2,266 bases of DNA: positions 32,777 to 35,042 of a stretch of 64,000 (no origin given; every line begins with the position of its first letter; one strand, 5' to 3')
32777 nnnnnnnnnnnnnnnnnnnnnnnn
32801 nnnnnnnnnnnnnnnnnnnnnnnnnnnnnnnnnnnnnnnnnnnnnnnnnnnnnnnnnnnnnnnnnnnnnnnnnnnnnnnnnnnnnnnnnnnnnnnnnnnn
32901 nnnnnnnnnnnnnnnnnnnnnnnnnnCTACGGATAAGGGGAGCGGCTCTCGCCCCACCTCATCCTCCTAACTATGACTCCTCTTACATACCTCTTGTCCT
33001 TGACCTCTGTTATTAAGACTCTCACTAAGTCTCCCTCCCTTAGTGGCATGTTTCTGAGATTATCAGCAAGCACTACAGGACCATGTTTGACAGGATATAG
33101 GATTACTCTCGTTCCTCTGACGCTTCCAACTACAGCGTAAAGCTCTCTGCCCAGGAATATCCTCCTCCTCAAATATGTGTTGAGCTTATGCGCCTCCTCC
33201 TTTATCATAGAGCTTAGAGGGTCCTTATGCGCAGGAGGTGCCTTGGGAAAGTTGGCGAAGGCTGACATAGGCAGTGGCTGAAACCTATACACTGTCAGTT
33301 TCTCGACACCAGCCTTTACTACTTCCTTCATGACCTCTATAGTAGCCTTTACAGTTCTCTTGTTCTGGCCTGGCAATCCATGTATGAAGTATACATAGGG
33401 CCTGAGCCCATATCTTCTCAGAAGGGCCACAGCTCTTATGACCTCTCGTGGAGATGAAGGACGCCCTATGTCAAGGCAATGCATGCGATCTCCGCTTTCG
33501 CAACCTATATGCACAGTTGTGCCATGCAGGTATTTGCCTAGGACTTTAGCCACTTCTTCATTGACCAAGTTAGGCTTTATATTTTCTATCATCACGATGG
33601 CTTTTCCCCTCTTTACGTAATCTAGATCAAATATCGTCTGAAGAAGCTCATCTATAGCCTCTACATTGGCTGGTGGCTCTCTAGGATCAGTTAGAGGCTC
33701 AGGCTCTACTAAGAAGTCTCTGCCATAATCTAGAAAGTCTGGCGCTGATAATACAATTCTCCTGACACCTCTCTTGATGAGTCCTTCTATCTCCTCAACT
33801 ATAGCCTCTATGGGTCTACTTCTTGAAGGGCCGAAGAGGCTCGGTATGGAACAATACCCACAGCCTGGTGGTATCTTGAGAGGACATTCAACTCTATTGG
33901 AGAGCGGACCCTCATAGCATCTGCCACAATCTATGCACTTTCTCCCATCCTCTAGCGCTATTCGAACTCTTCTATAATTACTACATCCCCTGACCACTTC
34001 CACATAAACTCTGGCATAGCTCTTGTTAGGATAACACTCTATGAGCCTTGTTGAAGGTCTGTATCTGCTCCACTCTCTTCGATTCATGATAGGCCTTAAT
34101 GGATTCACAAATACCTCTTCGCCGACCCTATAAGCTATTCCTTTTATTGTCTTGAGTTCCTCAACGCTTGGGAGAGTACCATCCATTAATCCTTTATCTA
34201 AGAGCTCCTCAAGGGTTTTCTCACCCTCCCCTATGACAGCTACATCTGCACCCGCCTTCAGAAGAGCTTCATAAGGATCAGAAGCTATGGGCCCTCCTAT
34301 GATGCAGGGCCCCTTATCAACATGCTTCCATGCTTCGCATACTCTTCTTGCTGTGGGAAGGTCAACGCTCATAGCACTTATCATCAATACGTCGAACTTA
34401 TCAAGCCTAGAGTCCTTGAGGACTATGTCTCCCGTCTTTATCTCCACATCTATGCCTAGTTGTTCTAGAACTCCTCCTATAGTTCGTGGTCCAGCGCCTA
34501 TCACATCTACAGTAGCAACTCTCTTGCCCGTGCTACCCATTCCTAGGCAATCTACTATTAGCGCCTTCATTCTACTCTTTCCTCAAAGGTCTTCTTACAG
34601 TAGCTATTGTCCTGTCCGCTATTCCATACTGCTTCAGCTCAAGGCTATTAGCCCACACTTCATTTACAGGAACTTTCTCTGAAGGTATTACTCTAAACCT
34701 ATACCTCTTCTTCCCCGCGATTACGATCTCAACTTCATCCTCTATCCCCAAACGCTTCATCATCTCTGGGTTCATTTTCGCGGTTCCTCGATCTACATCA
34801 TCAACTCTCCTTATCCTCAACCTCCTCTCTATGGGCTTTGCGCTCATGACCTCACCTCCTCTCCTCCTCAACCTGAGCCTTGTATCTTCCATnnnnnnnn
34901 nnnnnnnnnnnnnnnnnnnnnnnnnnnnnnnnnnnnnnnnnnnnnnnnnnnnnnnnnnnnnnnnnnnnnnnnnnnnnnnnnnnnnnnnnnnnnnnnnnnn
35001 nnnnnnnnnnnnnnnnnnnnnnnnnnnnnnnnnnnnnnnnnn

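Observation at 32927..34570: B12-binding radical SAM / TRAM protein with a ferredoxin-like cysteine cassette inserted into the radical SAM motif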

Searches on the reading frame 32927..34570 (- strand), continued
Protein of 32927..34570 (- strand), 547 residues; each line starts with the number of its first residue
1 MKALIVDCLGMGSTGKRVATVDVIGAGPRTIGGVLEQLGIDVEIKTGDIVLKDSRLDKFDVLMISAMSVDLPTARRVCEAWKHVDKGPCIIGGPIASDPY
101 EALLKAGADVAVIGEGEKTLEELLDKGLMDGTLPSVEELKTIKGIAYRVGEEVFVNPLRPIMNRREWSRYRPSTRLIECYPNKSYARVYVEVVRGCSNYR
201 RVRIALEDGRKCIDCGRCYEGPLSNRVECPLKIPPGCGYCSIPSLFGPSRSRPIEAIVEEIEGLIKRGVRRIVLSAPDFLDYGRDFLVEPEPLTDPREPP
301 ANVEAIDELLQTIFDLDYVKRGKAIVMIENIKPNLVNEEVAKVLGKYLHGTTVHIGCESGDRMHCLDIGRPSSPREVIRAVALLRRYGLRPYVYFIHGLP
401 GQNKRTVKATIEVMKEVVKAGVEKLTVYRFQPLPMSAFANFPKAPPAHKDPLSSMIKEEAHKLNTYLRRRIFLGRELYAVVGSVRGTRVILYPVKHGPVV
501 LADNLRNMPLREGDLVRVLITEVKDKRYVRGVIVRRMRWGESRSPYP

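Call 63: search_protein_families(library=pfam, alignment_id=A1, max_evalue=0.01)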
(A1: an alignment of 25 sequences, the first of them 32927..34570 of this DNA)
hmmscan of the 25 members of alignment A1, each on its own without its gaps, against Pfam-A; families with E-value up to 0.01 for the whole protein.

A. member 1, window:32927-34570:- (547 aa): 2 families
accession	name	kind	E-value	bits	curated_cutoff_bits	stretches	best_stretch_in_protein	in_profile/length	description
PF04055.27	Radical_SAM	-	4.2e-19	69.8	29.5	1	236-412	10-164/166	Radical SAM superfamily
PF02310.24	B12-binding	-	4.2e-12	46.4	32.1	1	22-124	11-121/121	B12 binding domain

B. families by the number of members that match (of 25 scanned): 5 families
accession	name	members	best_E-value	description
PF04055.27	Radical_SAM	25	3.8e-22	Radical SAM superfamily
PF02310.24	B12-binding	25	4.2e-12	B12 binding domain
PF19864.5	Radical_SAM_N2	4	1.5e-06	Radical SAM proteins, N-terminal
PF01938.26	TRAM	3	0.00022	TRAM domain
PF17876.7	CSD2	1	0.0017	Cold shock domain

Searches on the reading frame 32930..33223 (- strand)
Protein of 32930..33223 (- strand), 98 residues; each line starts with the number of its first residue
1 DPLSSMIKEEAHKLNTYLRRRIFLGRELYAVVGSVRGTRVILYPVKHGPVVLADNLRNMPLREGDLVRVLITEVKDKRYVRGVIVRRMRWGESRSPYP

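Call 30: search_protein_families(library=pfam, proteins=[window:32930-33223:-], max_evalue=10)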
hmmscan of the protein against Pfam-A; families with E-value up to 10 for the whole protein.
seq(98 aa): 1 family
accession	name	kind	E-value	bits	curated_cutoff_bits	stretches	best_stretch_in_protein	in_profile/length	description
PF17876.7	CSD2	-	0.2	12.2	26.2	1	59-86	21-48/74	Cold shock domain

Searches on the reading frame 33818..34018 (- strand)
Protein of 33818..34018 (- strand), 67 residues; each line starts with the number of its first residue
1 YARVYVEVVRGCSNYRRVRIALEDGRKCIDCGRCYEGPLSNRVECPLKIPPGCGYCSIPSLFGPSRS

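Call 30: search_protein_families(library=pfam, proteins=[window:33818-34018:-], max_evalue=10)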
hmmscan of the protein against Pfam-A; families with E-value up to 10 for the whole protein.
seq(67 aa): 5 families
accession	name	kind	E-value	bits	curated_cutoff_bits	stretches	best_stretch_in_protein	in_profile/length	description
PF16622.11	zf-C2H2_11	-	0.041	14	27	1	27-36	6-15/29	zinc-finger C2H2-type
PF12837.12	Fer4_6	-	0.049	14.1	25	1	27-36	8-17/24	4Fe-4S binding domain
PF12797.12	Fer4_2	-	0.083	13.4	24.5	1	26-35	8-17/22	4Fe-4S binding domain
PF00037.32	Fer4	-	0.19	12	21.1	1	27-36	7-16/24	4Fe-4S binding domain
PF14697.11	Fer4_21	-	4.1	8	35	0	24-36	4-16/59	4Fe-4S dicluster domain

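Call 52: search_protein_representatives(protein=window:33821-34015:-)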
Query: 65 residues. Proteins with E-value up to 0.001 (for the whole library): 51; up to 1e-10: 33; up to 1e-30: 0. The best 51 are listed.
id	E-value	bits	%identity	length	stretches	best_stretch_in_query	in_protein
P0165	7.4e-25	102.3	71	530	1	1-65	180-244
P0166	1.0e-23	98.7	69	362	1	1-65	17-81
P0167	1.1e-21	92.2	68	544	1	1-65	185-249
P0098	2.3e-21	91.2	66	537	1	1-65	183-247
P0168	3.8e-21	90.6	72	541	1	2-65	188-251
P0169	3.9e-21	90.5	65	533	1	1-65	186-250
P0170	1.0e-20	89.2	62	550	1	2-65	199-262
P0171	8.3e-19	83.1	63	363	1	1-64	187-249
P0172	1.4e-18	82.5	62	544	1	1-65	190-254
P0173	3.4e-18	81.2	71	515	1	2-65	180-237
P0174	7.9e-18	80.0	65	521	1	1-65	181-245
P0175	1.9e-17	78.8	63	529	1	1-65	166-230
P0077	3.5e-17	78.0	70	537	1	1-65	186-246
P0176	3.8e-17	77.9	58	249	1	1-62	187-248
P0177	4.6e-17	77.6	57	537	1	1-65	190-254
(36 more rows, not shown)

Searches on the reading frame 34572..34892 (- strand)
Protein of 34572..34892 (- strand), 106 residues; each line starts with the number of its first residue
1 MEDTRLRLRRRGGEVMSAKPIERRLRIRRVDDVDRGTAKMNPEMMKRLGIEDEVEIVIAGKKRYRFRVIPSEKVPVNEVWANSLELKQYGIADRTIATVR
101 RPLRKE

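Call 20: search_protein_families(library=pfam, proteins=[window:34572-34892:-], max_evalue=0.01)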
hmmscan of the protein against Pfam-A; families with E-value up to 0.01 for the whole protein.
window:34572-34892:- (106 aa): 2 families
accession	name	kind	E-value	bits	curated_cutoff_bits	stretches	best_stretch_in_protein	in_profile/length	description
PF01568.27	Molydop_binding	-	0.002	18.6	26.8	0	30-79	24-74/110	Molydopterin dinucleotide binding domain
PF02359.24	CDC48_N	-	0.0037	17.9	35.1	1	26-73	3-52/85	Cell division protein 48 (CDC48), N-terminal domain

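Call 44: search_protein_families(library=ncbifam, proteins=[window:34572-34892:-], max_evalue=0.1)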
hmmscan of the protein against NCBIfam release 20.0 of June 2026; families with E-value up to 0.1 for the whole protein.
window:34572-34892:- (106 aa): 0 families

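Call 58: search_solved_structures(query=window:34572-34892:-, max_evalue=1, show_alignments=1)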
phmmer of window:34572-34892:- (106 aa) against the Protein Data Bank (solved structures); distinct sequences matched with E-value up to 1: 17.
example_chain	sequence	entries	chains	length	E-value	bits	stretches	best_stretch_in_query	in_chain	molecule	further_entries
7dww_B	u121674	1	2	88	0.0015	22.2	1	14-56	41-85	msDPBB_sym2 protein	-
7dg7_A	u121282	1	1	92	0.095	16.5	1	17-78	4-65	ATPase of the AAA+ class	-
5t5i_D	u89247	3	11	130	0.37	14.6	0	36-57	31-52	Tungsten formylmethanofuran dehydrogenase subunit fwdD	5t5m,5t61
7di0_A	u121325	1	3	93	0.53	14.1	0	3-51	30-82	apDPBB_sym_79 protein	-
7qh7_w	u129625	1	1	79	0.54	14.1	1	27-69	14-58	Acyl carrier protein, mitochondrial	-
5lc5_T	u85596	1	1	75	0.56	14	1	27-69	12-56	Acyl carrier protein, mitochondrial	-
5xtb_G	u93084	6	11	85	0.59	13.9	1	27-69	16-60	Acyl carrier protein, mitochondrial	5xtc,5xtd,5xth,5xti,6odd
8zsk_AB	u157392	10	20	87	0.59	13.9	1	27-69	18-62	Acyl carrier protein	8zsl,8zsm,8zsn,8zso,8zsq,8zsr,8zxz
9ti4_H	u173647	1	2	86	0.6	13.9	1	27-69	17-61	Acyl carrier protein, mitochondrial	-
9hcg_w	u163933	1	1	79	0.6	13.9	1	27-69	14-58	Acyl carrier protein, mitochondrial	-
7v2c_G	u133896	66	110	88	0.6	13.9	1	27-69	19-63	Acyl carrier protein, mitochondrial | Acyl carrier protein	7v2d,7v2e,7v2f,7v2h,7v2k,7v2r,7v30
5lc5_U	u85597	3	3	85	0.62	13.9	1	27-69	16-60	Acyl carrier protein, mitochondrial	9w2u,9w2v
9n50_C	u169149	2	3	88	0.62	13.9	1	27-69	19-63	Acyl carrier protein, mitochondrial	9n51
7dgq_W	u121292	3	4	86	0.62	13.8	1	27-69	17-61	Acyl carrier protein, mitochondrial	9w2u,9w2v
9r01_X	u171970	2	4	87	0.63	13.8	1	27-69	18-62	Acyl carrier protein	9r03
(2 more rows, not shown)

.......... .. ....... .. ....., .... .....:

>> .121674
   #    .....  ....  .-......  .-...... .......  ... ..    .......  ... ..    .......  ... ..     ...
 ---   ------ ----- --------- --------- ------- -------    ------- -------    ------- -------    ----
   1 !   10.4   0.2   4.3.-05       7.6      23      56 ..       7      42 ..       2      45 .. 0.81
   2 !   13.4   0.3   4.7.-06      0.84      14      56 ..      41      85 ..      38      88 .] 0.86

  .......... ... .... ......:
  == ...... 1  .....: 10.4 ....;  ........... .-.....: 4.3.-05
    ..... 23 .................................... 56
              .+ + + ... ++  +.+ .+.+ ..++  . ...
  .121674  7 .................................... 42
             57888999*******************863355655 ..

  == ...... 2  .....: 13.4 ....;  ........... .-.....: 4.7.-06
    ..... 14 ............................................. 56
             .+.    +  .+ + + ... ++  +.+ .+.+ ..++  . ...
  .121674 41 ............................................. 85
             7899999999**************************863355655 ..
